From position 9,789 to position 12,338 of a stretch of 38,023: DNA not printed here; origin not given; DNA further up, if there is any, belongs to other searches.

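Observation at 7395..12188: Compact operon: cNMP-binding four-cluster ferredoxin/membrane fusion + FHA-anchored heptaheme cytochrome + ClpX paralogue without zinc finger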

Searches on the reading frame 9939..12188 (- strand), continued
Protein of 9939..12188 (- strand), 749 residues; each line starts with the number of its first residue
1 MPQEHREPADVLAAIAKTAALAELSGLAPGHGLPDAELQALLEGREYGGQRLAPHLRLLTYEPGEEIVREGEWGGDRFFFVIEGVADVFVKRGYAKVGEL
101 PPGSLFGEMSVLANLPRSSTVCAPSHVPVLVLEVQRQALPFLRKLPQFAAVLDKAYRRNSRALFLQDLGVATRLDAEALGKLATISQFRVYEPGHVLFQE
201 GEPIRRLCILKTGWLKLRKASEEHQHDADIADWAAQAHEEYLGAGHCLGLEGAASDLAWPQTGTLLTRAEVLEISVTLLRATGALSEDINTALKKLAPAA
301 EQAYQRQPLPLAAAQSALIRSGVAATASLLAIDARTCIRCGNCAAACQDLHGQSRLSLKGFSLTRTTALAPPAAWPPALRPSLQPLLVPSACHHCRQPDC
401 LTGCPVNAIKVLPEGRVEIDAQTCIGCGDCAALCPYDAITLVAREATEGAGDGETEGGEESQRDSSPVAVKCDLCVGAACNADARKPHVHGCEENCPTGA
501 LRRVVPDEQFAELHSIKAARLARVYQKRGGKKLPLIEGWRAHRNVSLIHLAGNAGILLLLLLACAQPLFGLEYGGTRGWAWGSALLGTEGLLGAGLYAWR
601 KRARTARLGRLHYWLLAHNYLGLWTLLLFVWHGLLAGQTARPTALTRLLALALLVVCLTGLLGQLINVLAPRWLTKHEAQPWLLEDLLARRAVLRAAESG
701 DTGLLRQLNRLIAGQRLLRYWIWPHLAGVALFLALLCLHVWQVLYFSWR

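Call 18: find_homologous_proteins(query=window:9939-12188:-, max_evalue=0.00001)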
Query window:9939-12188:- (749 aa): 2233 proteins with E <= 0.00001 among 8000 candidates; the best 120 are listed.
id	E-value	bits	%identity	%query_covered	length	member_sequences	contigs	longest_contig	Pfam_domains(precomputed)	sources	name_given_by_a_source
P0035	0.0e+0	1673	100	99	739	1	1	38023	PF14697.12,PF12797.13,PF12837.13,PF13247.12,PF00037.33,PF12838.13,PF25160.2,PF00027.36,PF13237.12,PF13187.12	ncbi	-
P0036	0.0e+0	1499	89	100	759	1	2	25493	PF14697.12,PF12797.13,PF12837.13,PF13247.12,PF00037.33,PF12838.13,PF25160.2,PF00027.36,PF13237.12,PF13187.12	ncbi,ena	-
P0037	0.0e+0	1362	81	100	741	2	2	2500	PF12837.13,PF13247.12,PF00037.33,PF12838.13,PF00027.36,PF13237.12,PF13187.12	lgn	-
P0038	0.0e+0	1354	79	100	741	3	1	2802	PF12837.13,PF13247.12,PF00037.33,PF12838.13,PF00027.36,PF13237.12,PF13187.12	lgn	-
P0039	0.0e+0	1341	79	100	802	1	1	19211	PF14697.12,PF12797.13,PF12837.13,PF13247.12,PF00037.33,PF12838.13,PF25160.2,PF00027.36,PF13237.12,PF13187.12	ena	-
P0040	0.0e+0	1335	80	100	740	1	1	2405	PF12837.13,PF13247.12,PF00037.33,PF12838.13,PF25160.2,PF00027.36,PF13237.12,PF13187.12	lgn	-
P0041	0.0e+0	1331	79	100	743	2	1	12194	PF12837.13,PF13247.12,PF00037.33,PF12838.13,PF25160.2,PF00027.36,PF13237.12,PF13187.12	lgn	-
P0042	0.0e+0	1330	79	100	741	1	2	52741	PF12837.13,PF13247.12,PF00037.33,PF12838.13,PF25160.2,PF00027.36,PF13237.12,PF13187.12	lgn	-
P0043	0.0e+0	1310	79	100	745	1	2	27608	PF14697.12,PF12837.13,PF13247.12,PF00037.33,PF12838.13,PF25160.2,PF00027.36,PF13237.12,PF13187.12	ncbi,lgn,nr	ncbi:MAG: cyclic nucleotide-binding domain-containing protein [Acidobacteria bacterium]|nr:cyclic nu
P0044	8.4e-257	872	58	100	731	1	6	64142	PF14697.12,PF12837.13,PF13247.12,PF00037.33,PF12838.13,PF25160.2,PF00027.36,PF13237.12,PF13187.12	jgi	jgi:Fe-S-cluster-containing dehydrogenase component/CRP-like cAMP-binding protein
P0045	3.1e-253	860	58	100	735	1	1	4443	PF14697.12,PF12797.13,PF12837.13,PF13247.12,PF00037.33,PF12838.13,PF25160.2,PF00027.36,PF13237.12,PF13187.12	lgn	-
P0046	1.6e-251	855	58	100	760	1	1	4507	PF14697.12,PF12837.13,PF13247.12,PF00037.33,PF13484.12,PF12838.13,PF25160.2,PF00027.36,PF13237.12,PF13187.12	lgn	-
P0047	3.8e-247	840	56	100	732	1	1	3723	PF14697.12,PF12837.13,PF13247.12,PF00037.33,PF12838.13,PF00027.36,PF13237.12,PF13187.12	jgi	jgi:Fe-S-cluster-containing dehydrogenase component/CRP-like cAMP-binding protein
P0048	1.1e-244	832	55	100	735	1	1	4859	PF14697.12,PF12837.13,PF13247.12,PF00037.33,PF12838.13,PF25160.2,PF00027.36,PF13237.12,PF13187.12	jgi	jgi:Fe-S-cluster-containing dehydrogenase component/CRP-like cAMP-binding protein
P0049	1.6e-228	779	51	68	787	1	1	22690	PF12797.13,PF12837.13,PF13247.12,PF00037.33,PF12838.13,PF25160.2,PF00027.36,PF13237.12,PF13187.12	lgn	-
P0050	3.7e-190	652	57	77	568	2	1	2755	PF14697.12,PF12797.13,PF12837.13,PF13247.12,PF00037.33,PF12838.13,PF25160.2,PF00027.36,PF13237.12,PF13187.12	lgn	-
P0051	9.9e-171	588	42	96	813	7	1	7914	PF12837.13,PF13247.12,PF00037.33,PF13484.12,PF12838.13,PF13534.12,PF00027.36,PF13237.12,PF13187.12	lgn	-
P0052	2.5e-170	586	43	96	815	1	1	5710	PF12837.13,PF13247.12,PF00037.33,PF12838.13,PF00027.36,PF13237.12,PF13187.12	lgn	-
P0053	1.2e-169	584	43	93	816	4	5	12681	PF12837.13,PF13247.12,PF00037.33,PF13484.12,PF12838.13,PF13534.12,PF00027.36,PF13237.12,PF13187.12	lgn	-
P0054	5.4e-169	582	42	93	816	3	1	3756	PF12837.13,PF13247.12,PF00037.33,PF12838.13,PF00027.36,PF13237.12,PF13187.12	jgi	jgi:Fe-S-cluster-containing dehydrogenase component/CRP-like cAMP-binding protein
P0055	2.0e-168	580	42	93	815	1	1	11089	PF12797.13,PF12837.13,PF13247.12,PF00037.33,PF12838.13,PF00027.36,PF13237.12,PF13187.12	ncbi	-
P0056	2.8e-168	580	41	93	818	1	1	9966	PF12837.13,PF13247.12,PF00037.33,PF13484.12,PF12838.13,PF00027.36,PF13237.12,PF13187.12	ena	-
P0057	5.2e-168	579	42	92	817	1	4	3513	PF12837.13,PF13247.12,PF00037.33,PF13484.12,PF12838.13,PF00027.36,PF13237.12,PF13187.12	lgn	-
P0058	9.0e-168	578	42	93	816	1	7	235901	PF12837.13,PF13247.12,PF00037.33,PF12838.13,PF00027.36,PF13237.12,PF13187.12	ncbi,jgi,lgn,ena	ncbi:MAG TPA: cyclic nucleotide-binding domain-containing protein [Blastocatellia bacterium]|jgi:Fe-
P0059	1.4e-167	577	43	96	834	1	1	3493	PF12837.13,PF13247.12,PF00037.33,PF13484.12,PF12838.13,PF00027.36,PF13237.12,PF13187.12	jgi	jgi:Fe-S-cluster-containing dehydrogenase component/CRP-like cAMP-binding protein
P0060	2.6e-167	576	42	93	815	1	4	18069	PF12797.13,PF12837.13,PF13247.12,PF00037.33,PF12838.13,PF25160.2,PF00027.36,PF13237.12,PF13187.12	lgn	-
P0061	3.0e-167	576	43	93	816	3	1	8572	PF12837.13,PF13247.12,PF00037.33,PF13484.12,PF12838.13,PF13534.12,PF00027.36,PF13187.12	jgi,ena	-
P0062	3.3e-167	576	43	93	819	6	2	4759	PF12837.13,PF13247.12,PF00037.33,PF12838.13,PF00027.36,PF13237.12,PF13187.12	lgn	-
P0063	3.7e-167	576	42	93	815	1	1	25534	PF12797.13,PF12837.13,PF13247.12,PF00037.33,PF13484.12,PF12838.13,PF00027.36,PF13237.12,PF13187.12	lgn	-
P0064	5.3e-167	575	41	97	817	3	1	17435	PF12837.13,PF13247.12,PF00037.33,PF12838.13,PF00027.36,PF13237.12,PF13187.12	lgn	-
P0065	6.5e-167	575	43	93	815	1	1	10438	PF12837.13,PF13247.12,PF00037.33,PF13484.12,PF12838.13,PF25160.2,PF00027.36,PF13237.12,PF13187.12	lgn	-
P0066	8.3e-167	575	40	96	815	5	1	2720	PF12837.13,PF13247.12,PF00037.33,PF13484.12,PF12838.13,PF00027.36,PF13237.12,PF13187.12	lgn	-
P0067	8.3e-167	575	43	93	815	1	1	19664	PF12797.13,PF12837.13,PF13247.12,PF00037.33,PF12838.13,PF00027.36,PF13237.12,PF13187.12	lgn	-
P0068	1.0e-166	574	43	93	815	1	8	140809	PF12797.13,PF12837.13,PF13247.12,PF00037.33,PF12838.13,PF00027.36,PF13237.12,PF13187.12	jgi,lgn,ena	-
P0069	1.1e-166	574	43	96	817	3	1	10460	PF12837.13,PF13247.12,PF00037.33,PF13484.12,PF12838.13,PF13534.12,PF00027.36,PF13237.12,PF13187.12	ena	-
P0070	1.5e-166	574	42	96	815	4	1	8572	PF12837.13,PF13247.12,PF00037.33,PF12838.13,PF00027.36,PF13237.12,PF13187.12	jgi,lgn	jgi:Fe-S-cluster-containing dehydrogenase component/CRP-like cAMP-binding protein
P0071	4.1e-166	572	39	100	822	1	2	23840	PF12837.13,PF13247.12,PF00037.33,PF12838.13,PF00027.36,PF13237.12,PF13187.12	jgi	-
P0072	7.8e-166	572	43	92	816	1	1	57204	PF12837.13,PF13247.12,PF00037.33,PF12838.13,PF13534.12,PF00027.36,PF13237.12,PF13187.12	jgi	jgi:Fe-S-cluster-containing dehydrogenase component/CRP-like cAMP-binding protein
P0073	1.3e-165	571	42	93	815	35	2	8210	PF12837.13,PF13247.12,PF00037.33,PF13484.12,PF12838.13,PF00027.36,PF13237.12,PF13187.12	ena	-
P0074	1.6e-165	570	42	91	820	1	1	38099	PF12837.13,PF13247.12,PF00037.33,PF12838.13,PF00027.36,PF13237.12,PF13187.12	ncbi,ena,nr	ncbi:MAG TPA: cyclic nucleotide-binding domain-containing protein [Blastocatellia bacterium]|nr:cycl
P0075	3.5e-165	569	42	93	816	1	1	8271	PF12797.13,PF12837.13,PF13247.12,PF00037.33,PF12838.13,PF00027.36,PF13237.12,PF13187.12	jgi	-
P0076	7.2e-165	568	41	93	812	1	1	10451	PF12837.13,PF13247.12,PF00037.33,PF12838.13,PF25160.2,PF00027.36,PF13237.12,PF13187.12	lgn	-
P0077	8.0e-165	568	41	93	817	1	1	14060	PF12837.13,PF13247.12,PF00037.33,PF13484.12,PF12838.13,PF00027.36,PF13237.12,PF13187.12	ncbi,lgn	-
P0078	1.1e-164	568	42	93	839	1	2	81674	PF12837.13,PF13247.12,PF00037.33,PF12838.13,PF00027.36,PF13237.12,PF13187.12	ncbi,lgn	-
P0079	1.3e-164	568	42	93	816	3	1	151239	PF12837.13,PF13247.12,PF00037.33,PF13484.12,PF12838.13,PF00027.36,PF13237.12,PF13187.12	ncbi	-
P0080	1.4e-164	567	41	93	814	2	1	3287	PF12837.13,PF13247.12,PF00037.33,PF13484.12,PF12838.13,PF00027.36,PF13237.12,PF13187.12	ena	-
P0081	2.7e-164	566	41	95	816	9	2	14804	PF12837.13,PF13247.12,PF00037.33,PF12838.13,PF00027.36,PF13237.12,PF13187.12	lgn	-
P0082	4.3e-164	566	42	96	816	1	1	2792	PF12837.13,PF13247.12,PF00037.33,PF13484.12,PF12838.13,PF00027.36,PF13237.12,PF13187.12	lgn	-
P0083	5.9e-164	565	42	91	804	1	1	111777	PF12797.13,PF12837.13,PF13247.12,PF00037.33,PF12838.13,PF00027.36,PF13237.12,PF13187.12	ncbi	ncbi:MAG: cyclic nucleotide-binding domain-containing protein [Blastocatellales bacterium]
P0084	7.2e-164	565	42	95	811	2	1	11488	PF12837.13,PF13247.12,PF00037.33,PF12838.13,PF00027.36,PF13237.12,PF13187.12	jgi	jgi:Fe-S-cluster-containing dehydrogenase component/CRP-like cAMP-binding protein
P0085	2.0e-163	564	42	93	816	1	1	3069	PF12837.13,PF13247.12,PF00037.33,PF13484.12,PF12838.13,PF00027.36,PF13237.12,PF13187.12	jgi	jgi:Fe-S-cluster-containing dehydrogenase component/CRP-like cAMP-binding protein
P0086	3.2e-163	563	41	93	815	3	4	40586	PF12837.13,PF13247.12,PF00037.33,PF12838.13,PF00027.36,PF13237.12,PF13187.12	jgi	jgi:Fe-S-cluster-containing dehydrogenase component/CRP-like cAMP-binding protein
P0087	5.0e-163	562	41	93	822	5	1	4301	PF12837.13,PF13247.12,PF00037.33,PF12838.13,PF13534.12,PF00027.36,PF13237.12,PF13187.12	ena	-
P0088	1.2e-162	561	41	96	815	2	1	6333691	PF12837.13,PF13247.12,PF00037.33,PF12838.13,PF00027.36,PF13237.12,PF13187.12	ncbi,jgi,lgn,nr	ncbi:MAG: cyclic nucleotide-binding domain-containing protein [Acidobacteriota bacterium]|nr:MAG: cy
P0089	1.2e-162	561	41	93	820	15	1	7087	PF12837.13,PF13247.12,PF00037.33,PF12838.13,PF00027.36,PF13237.12,PF13187.12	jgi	jgi:Fe-S-cluster-containing dehydrogenase component/CRP-like cAMP-binding protein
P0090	1.4e-162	561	40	92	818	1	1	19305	PF12837.13,PF13247.12,PF00037.33,PF12838.13,PF00027.36,PF13237.12,PF13187.12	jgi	jgi:Fe-S-cluster-containing dehydrogenase component/CRP-like cAMP-binding protein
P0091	1.9e-162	560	40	93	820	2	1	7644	PF12837.13,PF13247.12,PF00037.33,PF12838.13,PF00027.36,PF13237.12,PF13187.12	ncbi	-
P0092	2.1e-162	560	42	93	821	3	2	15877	PF12837.13,PF13247.12,PF00037.33,PF13484.12,PF12838.13,PF00027.36,PF13237.12,PF13187.12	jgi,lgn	jgi:Fe-S-cluster-containing dehydrogenase component/CRP-like cAMP-binding protein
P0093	5.8e-162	559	42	96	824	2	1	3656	PF12837.13,PF13247.12,PF00037.33,PF13484.12,PF12838.13,PF00027.36,PF13237.12,PF13187.12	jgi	jgi:Fe-S-cluster-containing dehydrogenase component/CRP-like cAMP-binding protein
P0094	8.3e-162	558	42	95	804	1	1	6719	PF14697.12,PF12837.13,PF13247.12,PF00037.33,PF12838.13,PF00027.36,PF13237.12,PF13187.12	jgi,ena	-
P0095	1.1e-161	558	42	93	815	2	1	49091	PF12837.13,PF13247.12,PF00037.33,PF12838.13,PF00027.36,PF13237.12,PF13187.12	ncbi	-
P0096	1.4e-161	557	42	95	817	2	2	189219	PF12837.13,PF13247.12,PF00037.33,PF13484.12,PF12838.13,PF00027.36,PF13237.12,PF13187.12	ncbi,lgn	-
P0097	1.8e-161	557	42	93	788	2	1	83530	PF12837.13,PF13247.12,PF00037.33,PF12838.13,PF00027.36,PF13237.12,PF13187.12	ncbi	-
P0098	1.8e-161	557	42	95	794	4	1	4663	PF12837.13,PF13247.12,PF00037.33,PF12838.13,PF00027.36,PF13237.12,PF13187.12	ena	-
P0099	4.3e-161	556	42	93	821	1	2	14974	PF12837.13,PF13247.12,PF00037.33,PF13484.12,PF12838.13,PF00027.36,PF13237.12,PF13187.12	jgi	jgi:Fe-S-cluster-containing dehydrogenase component/CRP-like cAMP-binding protein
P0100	5.4e-161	555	43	92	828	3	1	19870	PF12837.13,PF13247.12,PF00037.33,PF13484.12,PF12838.13,PF00027.36,PF13237.12,PF13187.12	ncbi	-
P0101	5.6e-161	555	42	92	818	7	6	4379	PF12837.13,PF13247.12,PF00037.33,PF12838.13,PF00027.36,PF13237.12,PF13187.12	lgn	-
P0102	1.4e-160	554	41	94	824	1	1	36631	PF12837.13,PF13247.12,PF00037.33,PF12838.13,PF00027.36,PF13237.12,PF13187.12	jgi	jgi:Fe-S-cluster-containing dehydrogenase component/CRP-like cAMP-binding protein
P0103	1.6e-160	554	41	93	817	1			PF12837.13,PF13247.12,PF00037.33,PF12838.13,PF00027.36,PF13237.12,PF13187.12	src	-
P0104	1.9e-160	554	42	96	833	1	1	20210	PF12837.13,PF13247.12,PF00037.33,PF12838.13,PF00027.36,PF13237.12,PF13187.12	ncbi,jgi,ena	-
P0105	3.7e-160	553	40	93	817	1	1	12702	PF12837.13,PF13247.12,PF00037.33,PF12838.13,PF00027.36,PF13237.12,PF13187.12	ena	-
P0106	4.0e-160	553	40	96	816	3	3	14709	PF12837.13,PF13247.12,PF00037.33,PF12838.13,PF00027.36,PF13237.12,PF13187.12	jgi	jgi:Fe-S-cluster-containing dehydrogenase component/CRP-like cAMP-binding protein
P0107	1.4e-159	551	42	91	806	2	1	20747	PF12837.13,PF13247.12,PF00037.33,PF12838.13,PF00027.36,PF13237.12,PF13187.12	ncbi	-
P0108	1.7e-159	551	42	95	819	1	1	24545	PF12837.13,PF13247.12,PF00037.33,PF12838.13,PF25160.2,PF00027.36,PF13237.12,PF13187.12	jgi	jgi:Fe-S-cluster-containing dehydrogenase component/CRP-like cAMP-binding protein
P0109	8.9e-159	548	38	100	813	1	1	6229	PF12837.13,PF13247.12,PF00037.33,PF12838.13,PF13534.12,PF00027.36,PF13237.12,PF13187.12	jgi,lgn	jgi:Fe-S-cluster-containing dehydrogenase component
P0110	1.1e-158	548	41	93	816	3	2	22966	PF12837.13,PF13247.12,PF00037.33,PF12838.13,PF13534.12,PF00027.36,PF13237.12,PF13187.12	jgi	jgi:Fe-S-cluster-containing dehydrogenase component/CRP-like cAMP-binding protein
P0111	1.2e-158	548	40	96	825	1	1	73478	PF12837.13,PF13247.12,PF00037.33,PF13484.12,PF12838.13,PF00027.36,PF13237.12,PF13187.12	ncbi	-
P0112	2.0e-158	547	40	97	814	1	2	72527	PF12837.13,PF13247.12,PF00037.33,PF13484.12,PF12838.13,PF00027.36,PF13237.12,PF13187.12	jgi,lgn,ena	-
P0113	2.0e-158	547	42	93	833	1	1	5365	PF12837.13,PF13247.12,PF00037.33,PF13484.12,PF12838.13,PF00027.36,PF13237.12,PF13187.12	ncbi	-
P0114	2.2e-158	547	41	93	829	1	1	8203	PF12837.13,PF13247.12,PF00037.33,PF12838.13,PF00027.36,PF13237.12,PF13187.12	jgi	jgi:Fe-S-cluster-containing dehydrogenase component/CRP-like cAMP-binding protein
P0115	2.2e-158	547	40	97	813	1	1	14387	PF12837.13,PF13247.12,PF00037.33,PF12838.13,PF13534.12,PF00027.36,PF13237.12,PF13187.12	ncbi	-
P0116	2.4e-158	547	40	93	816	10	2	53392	PF12837.13,PF13247.12,PF00037.33,PF13484.12,PF12838.13,PF13534.12,PF00027.36,PF13237.12,PF13187.12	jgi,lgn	jgi:Fe-S-cluster-containing dehydrogenase component/CRP-like cAMP-binding protein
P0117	3.1e-158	546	41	92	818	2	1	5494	PF12837.13,PF13247.12,PF00037.33,PF12838.13,PF00027.36,PF13237.12,PF13187.12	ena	-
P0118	1.2e-157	544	41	91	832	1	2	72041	PF12837.13,PF13247.12,PF00037.33,PF13484.12,PF12838.13,PF00027.36,PF13237.12,PF13187.12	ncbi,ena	-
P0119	2.1e-157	544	38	100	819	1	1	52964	PF12837.13,PF13247.12,PF00037.33,PF12838.13,PF00027.36,PF13237.12,PF13187.12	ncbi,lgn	-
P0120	5.7e-157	542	39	93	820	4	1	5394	PF12837.13,PF13247.12,PF00037.33,PF12838.13,PF00027.36,PF13237.12,PF13187.12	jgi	jgi:Fe-S-cluster-containing dehydrogenase component/CRP-like cAMP-binding protein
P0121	1.8e-156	541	41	98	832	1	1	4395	PF12837.13,PF13247.12,PF00037.33,PF13484.12,PF12838.13,PF00027.36,PF13237.12,PF13187.12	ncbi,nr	ncbi:MAG: cyclic nucleotide-binding domain-containing protein [Acidobacteria bacterium]|nr:cyclic nu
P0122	4.7e-156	539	41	96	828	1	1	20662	PF12797.13,PF12837.13,PF13247.12,PF00037.33,PF12838.13,PF00027.36,PF13237.12,PF13187.12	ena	-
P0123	9.9e-156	538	42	95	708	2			PF14697.12,PF12837.13,PF13247.12,PF00037.33,PF12838.13,PF00027.36,PF13237.12,PF13187.12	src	-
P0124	1.4e-155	538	41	98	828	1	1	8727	PF12837.13,PF13247.12,PF00037.33,PF13484.12,PF12838.13,PF00027.36,PF13237.12,PF13187.12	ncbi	-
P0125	1.6e-155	537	42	93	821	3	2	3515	PF12837.13,PF13247.12,PF00037.33,PF13484.12,PF12838.13,PF00027.36,PF13237.12,PF13187.12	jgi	jgi:Fe-S-cluster-containing dehydrogenase component/CRP-like cAMP-binding protein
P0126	1.7e-155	537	40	93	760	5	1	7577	PF12837.13,PF13247.12,PF00037.33,PF12838.13,PF00027.36,PF13237.12,PF13187.12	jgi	-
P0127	1.9e-155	537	40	94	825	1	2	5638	PF12837.13,PF13247.12,PF00037.33,PF13484.12,PF12838.13,PF00027.36,PF13237.12,PF13187.12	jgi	jgi:Fe-S-cluster-containing dehydrogenase component/CRP-like cAMP-binding protein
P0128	4.0e-155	536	41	93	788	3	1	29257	PF12837.13,PF13247.12,PF00037.33,PF12838.13,PF00027.36,PF13237.12,PF13187.12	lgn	-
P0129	1.1e-154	535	39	93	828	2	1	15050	PF12837.13,PF13247.12,PF00037.33,PF13484.12,PF12838.13,PF00027.36,PF13237.12,PF13187.12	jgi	jgi:Fe-S-cluster-containing dehydrogenase component/CRP-like cAMP-binding protein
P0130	1.1e-154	535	41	96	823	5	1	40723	PF12837.13,PF13247.12,PF00037.33,PF12838.13,PF00027.36,PF13237.12,PF13187.12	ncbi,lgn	-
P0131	1.1e-154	535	39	96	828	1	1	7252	PF12837.13,PF13247.12,PF00037.33,PF12838.13,PF00027.36,PF13237.12,PF13187.12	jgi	jgi:Fe-S-cluster-containing dehydrogenase component/CRP-like cAMP-binding protein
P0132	1.9e-154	534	40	92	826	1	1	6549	PF12837.13,PF13247.12,PF00037.33,PF13484.12,PF12838.13,PF00027.36,PF13237.12,PF13187.12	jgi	jgi:Fe-S-cluster-containing dehydrogenase component/CRP-like cAMP-binding protein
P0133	6.4e-154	532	39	96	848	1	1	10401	PF12837.13,PF13247.12,PF00037.33,PF13484.12,PF12838.13,PF00027.36,PF13237.12,PF13187.12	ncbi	-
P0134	6.5e-154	532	39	97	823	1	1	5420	PF12837.13,PF13247.12,PF00037.33,PF13484.12,PF12838.13,PF00027.36,PF13187.12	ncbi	ncbi:MAG: cyclic nucleotide-binding domain-containing protein [Blastocatellia bacterium]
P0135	7.4e-154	532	39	93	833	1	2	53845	PF12837.13,PF13247.12,PF00037.33,PF13484.12,PF12838.13,PF00027.36,PF13237.12,PF13187.12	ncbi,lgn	ncbi:MAG: cyclic nucleotide-binding domain-containing protein [Blastocatellales bacterium]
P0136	7.6e-154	532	40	93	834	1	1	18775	PF12837.13,PF13247.12,PF00037.33,PF12838.13,PF00027.36,PF13237.12,PF13187.12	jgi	jgi:Fe-S-cluster-containing dehydrogenase component/CRP-like cAMP-binding protein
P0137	9.2e-154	532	40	94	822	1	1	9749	PF12837.13,PF13247.12,PF00037.33,PF13484.12,PF12838.13,PF00027.36,PF13237.12,PF13187.12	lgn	-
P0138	3.1e-153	530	39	93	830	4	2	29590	PF12837.13,PF13247.12,PF00037.33,PF12838.13,PF00027.36,PF13237.12,PF13187.12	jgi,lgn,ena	jgi:Fe-S-cluster-containing dehydrogenase component/CRP-like cAMP-binding protein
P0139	3.6e-153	530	39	93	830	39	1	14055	PF12837.13,PF13247.12,PF00037.33,PF12838.13,PF00027.36,PF13237.12,PF13187.12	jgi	-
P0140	9.1e-153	528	40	93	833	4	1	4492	PF12837.13,PF13247.12,PF00037.33,PF12838.13,PF00027.36,PF13237.12,PF13187.12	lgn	-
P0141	1.0e-152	528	39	96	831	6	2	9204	PF12837.13,PF13247.12,PF00037.33,PF12838.13,PF00027.36,PF13237.12,PF13187.12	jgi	jgi:Fe-S-cluster-containing dehydrogenase component/CRP-like cAMP-binding protein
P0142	1.5e-152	528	39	96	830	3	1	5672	PF12837.13,PF13247.12,PF00037.33,PF13484.12,PF12838.13,PF00027.36,PF13237.12,PF13187.12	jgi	jgi:Fe-S-cluster-containing dehydrogenase component/CRP-like cAMP-binding protein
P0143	2.1e-152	527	40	93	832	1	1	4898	PF12837.13,PF13247.12,PF00037.33,PF13484.12,PF12838.13,PF00027.36,PF13237.12,PF13187.12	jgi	jgi:Fe-S-cluster-containing dehydrogenase component/CRP-like cAMP-binding protein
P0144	2.2e-152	527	39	93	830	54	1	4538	PF12837.13,PF13247.12,PF00037.33,PF12838.13,PF00027.36,PF13237.12,PF13187.12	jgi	jgi:Fe-S-cluster-containing dehydrogenase component/CRP-like cAMP-binding protein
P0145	2.7e-152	527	39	93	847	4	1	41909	PF12837.13,PF13247.12,PF00037.33,PF13484.12,PF12838.13,PF00027.36,PF13237.12,PF13187.12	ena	-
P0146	6.7e-152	525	40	93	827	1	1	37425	PF12837.13,PF13247.12,PF00037.33,PF13484.12,PF12838.13,PF00027.36,PF13237.12,PF13187.12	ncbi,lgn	-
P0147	1.3e-151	524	36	100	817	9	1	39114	PF12837.13,PF13247.12,PF00037.33,PF12838.13,PF00027.36,PF13237.12,PF13187.12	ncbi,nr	ncbi:MAG: cyclic nucleotide-binding domain-containing protein [Acidobacteria bacterium]|nr:cyclic nu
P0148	3.3e-151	523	39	96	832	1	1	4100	PF12837.13,PF13247.12,PF00037.33,PF12838.13,PF00027.36,PF13237.12,PF13187.12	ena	-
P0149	4.7e-151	523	39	96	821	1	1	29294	PF12837.13,PF13247.12,PF00037.33,PF12838.13,PF00027.36,PF13237.12,PF13187.12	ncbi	-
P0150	6.4e-151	522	38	96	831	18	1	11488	PF12837.13,PF13247.12,PF00037.33,PF13484.12,PF12838.13,PF00027.36,PF13237.12,PF13187.12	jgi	jgi:Fe-S-cluster-containing dehydrogenase component/CRP-like cAMP-binding protein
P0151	6.5e-151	522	40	93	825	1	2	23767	PF12837.13,PF13247.12,PF00037.33,PF13484.12,PF12838.13,PF00027.36,PF13237.12,PF13187.12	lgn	-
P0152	6.5e-151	522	39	96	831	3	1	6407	PF12837.13,PF13247.12,PF00037.33,PF13484.12,PF12838.13,PF00027.36,PF13237.12,PF13187.12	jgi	-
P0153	7.7e-151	522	41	87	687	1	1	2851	PF12837.13,PF13247.12,PF00037.33,PF12838.13,PF00027.36,PF13237.12,PF13187.12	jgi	jgi:Fe-S-cluster-containing dehydrogenase component/CRP-like cAMP-binding protein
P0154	7.8e-151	522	39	93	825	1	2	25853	PF12837.13,PF13247.12,PF00037.33,PF13484.12,PF12838.13,PF00027.36,PF13237.12,PF13187.12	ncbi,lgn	-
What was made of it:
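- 9939..12188 (-): Gene A, 749 aa: tandem cNMP-binding domains, four-cluster ferredoxin and a 5-TM putative di-haem-b domain in one polypeptide. More than 120 full-length homologues at E below 1e-150 carry only generic names (call 18).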
